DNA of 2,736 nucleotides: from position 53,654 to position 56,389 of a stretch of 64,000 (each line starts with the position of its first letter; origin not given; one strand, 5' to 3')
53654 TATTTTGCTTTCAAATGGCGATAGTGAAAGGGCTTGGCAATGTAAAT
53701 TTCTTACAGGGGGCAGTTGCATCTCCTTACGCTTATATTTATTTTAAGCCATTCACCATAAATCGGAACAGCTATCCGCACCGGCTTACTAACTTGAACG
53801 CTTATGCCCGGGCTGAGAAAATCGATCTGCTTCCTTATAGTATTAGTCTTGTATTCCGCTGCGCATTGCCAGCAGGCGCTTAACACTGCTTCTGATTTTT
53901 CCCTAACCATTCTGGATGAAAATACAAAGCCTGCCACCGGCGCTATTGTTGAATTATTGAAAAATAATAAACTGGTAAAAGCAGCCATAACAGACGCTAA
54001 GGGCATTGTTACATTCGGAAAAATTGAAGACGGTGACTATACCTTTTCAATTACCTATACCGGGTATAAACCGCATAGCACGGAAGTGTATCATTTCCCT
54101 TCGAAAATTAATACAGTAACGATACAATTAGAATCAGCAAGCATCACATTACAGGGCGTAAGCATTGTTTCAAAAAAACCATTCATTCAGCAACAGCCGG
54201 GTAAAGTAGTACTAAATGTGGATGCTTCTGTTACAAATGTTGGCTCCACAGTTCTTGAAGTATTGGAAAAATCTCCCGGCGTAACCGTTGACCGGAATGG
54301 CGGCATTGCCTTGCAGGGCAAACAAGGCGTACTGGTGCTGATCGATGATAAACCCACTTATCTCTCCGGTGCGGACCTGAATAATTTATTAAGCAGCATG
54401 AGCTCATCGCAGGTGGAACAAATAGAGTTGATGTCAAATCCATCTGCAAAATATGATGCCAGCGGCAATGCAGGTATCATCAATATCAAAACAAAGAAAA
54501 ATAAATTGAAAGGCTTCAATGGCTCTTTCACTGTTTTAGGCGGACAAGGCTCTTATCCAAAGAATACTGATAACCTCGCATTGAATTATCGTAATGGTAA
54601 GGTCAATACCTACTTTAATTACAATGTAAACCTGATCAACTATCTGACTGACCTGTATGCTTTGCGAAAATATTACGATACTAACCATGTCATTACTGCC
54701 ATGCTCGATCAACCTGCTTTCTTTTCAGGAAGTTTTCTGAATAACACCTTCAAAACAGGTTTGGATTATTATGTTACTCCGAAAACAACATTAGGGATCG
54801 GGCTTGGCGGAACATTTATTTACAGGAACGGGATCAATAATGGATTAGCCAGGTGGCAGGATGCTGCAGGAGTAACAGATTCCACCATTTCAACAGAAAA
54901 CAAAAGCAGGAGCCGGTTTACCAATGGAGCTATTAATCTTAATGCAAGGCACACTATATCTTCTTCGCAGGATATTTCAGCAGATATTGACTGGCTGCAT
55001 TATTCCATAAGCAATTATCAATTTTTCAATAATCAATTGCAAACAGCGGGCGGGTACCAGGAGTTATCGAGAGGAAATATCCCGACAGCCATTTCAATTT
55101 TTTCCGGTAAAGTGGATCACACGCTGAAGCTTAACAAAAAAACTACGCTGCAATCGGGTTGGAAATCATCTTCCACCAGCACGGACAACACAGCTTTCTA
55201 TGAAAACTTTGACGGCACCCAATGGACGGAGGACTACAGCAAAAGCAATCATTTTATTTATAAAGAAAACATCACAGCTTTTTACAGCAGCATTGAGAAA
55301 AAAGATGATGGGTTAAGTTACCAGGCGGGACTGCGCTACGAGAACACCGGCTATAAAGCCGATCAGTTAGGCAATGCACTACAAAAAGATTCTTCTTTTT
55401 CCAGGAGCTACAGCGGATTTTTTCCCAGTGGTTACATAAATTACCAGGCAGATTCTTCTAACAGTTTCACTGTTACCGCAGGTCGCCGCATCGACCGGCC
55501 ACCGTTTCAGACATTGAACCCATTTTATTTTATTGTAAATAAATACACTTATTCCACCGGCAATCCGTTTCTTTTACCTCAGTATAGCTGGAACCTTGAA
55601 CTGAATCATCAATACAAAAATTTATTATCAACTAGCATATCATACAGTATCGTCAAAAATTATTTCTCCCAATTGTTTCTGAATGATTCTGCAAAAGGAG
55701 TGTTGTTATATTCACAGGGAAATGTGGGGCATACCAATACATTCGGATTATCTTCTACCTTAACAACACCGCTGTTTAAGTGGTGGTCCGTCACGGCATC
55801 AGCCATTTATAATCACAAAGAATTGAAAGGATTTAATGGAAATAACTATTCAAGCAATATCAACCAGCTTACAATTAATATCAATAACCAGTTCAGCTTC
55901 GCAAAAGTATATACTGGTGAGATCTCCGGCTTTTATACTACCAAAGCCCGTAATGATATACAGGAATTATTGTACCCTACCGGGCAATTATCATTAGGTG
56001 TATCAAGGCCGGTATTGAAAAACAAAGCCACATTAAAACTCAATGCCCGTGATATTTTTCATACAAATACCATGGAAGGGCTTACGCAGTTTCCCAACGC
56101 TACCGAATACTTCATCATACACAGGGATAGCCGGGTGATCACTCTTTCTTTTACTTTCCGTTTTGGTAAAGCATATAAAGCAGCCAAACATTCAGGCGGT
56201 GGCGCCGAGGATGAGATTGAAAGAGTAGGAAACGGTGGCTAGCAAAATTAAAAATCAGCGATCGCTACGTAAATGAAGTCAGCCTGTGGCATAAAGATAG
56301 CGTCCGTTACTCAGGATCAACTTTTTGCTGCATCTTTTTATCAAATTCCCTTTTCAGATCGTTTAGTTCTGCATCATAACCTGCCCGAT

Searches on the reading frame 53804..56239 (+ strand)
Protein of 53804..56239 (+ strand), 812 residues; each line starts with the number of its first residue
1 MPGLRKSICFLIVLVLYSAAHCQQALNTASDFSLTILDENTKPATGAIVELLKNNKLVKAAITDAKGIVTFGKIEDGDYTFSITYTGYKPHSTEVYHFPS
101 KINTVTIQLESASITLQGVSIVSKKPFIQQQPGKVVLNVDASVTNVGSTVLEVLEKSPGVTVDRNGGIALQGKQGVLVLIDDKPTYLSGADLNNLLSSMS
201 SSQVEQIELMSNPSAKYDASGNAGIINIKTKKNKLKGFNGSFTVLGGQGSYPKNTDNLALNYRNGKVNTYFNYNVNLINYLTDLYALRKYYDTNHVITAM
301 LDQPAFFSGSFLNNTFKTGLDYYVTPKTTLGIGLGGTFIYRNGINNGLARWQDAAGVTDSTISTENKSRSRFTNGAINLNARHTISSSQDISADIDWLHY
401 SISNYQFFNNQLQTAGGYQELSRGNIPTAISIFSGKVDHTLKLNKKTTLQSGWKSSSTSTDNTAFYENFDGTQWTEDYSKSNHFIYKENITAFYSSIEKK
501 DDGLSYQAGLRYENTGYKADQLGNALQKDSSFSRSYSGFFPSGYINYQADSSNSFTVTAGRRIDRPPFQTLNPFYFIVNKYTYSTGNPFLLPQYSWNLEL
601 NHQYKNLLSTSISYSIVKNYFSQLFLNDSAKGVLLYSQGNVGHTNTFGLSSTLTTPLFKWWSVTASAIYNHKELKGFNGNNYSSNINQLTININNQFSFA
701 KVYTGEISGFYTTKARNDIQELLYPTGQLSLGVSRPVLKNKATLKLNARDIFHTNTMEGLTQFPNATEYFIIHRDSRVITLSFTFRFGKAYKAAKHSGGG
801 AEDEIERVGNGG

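Call 69: search_protein_families(library=pfam, proteins=[window:53804-56239:+], max_evalue=0.00001)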
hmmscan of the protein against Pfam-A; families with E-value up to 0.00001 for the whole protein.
window:53804-56239:+ (812 aa): 3 families
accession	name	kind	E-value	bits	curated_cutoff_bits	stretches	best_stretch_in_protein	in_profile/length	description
PF14905.12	OMP_b-brl_3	-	1.6e-87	294.7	27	1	386-785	4-408/408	Outer membrane protein beta-barrel family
PF13620.12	CarboxypepD_reg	-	1.8e-08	35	32.3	1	35-109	5-81/82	Carboxypeptidase regulatory-like domain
PF13715.12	CarbopepD_reg_2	-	2e-07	31.4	32.2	1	35-119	4-86/88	CarboxypepD_reg-like domain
